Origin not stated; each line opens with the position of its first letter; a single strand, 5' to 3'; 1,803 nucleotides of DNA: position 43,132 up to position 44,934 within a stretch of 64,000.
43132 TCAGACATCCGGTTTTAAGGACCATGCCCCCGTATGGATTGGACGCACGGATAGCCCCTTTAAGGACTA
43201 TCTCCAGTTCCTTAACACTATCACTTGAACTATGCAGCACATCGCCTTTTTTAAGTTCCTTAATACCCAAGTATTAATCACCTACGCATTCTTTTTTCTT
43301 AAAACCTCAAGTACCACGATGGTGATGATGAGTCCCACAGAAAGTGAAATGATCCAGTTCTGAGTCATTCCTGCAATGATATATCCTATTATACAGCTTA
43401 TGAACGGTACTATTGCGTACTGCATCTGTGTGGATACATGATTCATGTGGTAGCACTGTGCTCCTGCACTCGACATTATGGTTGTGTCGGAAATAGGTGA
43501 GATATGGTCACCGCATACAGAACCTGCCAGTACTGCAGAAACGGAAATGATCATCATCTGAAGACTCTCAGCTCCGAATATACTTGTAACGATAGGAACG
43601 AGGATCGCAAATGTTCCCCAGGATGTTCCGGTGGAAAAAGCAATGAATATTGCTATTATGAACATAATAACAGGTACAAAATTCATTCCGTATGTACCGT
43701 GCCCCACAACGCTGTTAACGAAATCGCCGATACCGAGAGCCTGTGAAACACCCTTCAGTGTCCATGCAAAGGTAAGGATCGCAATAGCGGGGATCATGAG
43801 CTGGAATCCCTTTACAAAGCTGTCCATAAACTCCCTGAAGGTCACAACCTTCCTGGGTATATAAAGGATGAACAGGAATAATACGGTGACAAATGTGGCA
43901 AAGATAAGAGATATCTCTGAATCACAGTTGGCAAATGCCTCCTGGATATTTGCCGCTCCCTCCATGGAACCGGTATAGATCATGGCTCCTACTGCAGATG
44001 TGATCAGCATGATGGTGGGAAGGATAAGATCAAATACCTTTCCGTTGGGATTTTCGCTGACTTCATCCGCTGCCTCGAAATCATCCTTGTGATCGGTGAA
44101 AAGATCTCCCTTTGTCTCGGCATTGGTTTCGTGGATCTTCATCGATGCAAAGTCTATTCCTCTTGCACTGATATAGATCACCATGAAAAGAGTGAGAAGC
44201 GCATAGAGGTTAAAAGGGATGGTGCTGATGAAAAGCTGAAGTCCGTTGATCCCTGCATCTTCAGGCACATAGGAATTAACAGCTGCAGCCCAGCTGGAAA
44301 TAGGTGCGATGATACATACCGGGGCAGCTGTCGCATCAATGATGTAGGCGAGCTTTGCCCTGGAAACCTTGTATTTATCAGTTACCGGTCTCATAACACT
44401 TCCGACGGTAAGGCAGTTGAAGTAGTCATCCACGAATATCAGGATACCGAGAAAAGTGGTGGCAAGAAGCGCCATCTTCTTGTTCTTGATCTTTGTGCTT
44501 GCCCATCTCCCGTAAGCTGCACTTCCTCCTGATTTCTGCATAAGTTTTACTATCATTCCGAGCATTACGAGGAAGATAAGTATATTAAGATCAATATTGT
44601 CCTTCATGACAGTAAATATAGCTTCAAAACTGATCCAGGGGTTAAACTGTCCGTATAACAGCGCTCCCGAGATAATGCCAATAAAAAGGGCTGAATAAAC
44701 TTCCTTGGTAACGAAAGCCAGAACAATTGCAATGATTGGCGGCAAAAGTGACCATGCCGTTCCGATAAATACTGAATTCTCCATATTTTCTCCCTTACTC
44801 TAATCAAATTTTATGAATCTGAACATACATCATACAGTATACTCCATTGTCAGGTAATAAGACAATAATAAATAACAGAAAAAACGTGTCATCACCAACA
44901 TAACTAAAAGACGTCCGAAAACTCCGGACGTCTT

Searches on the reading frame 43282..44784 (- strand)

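Call 34: search_protein_families(library=pfam, proteins=[window:43282-44784:-], max_evalue=0.00001)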
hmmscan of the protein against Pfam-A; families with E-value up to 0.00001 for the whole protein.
window:43282-44784:- (500 aa): 1 family
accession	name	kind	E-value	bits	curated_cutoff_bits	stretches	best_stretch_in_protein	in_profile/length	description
PF03553.21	Na_H_antiporter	-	7.2e-50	170.4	23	1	179-473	30-303/303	Na+/H+ antiporter family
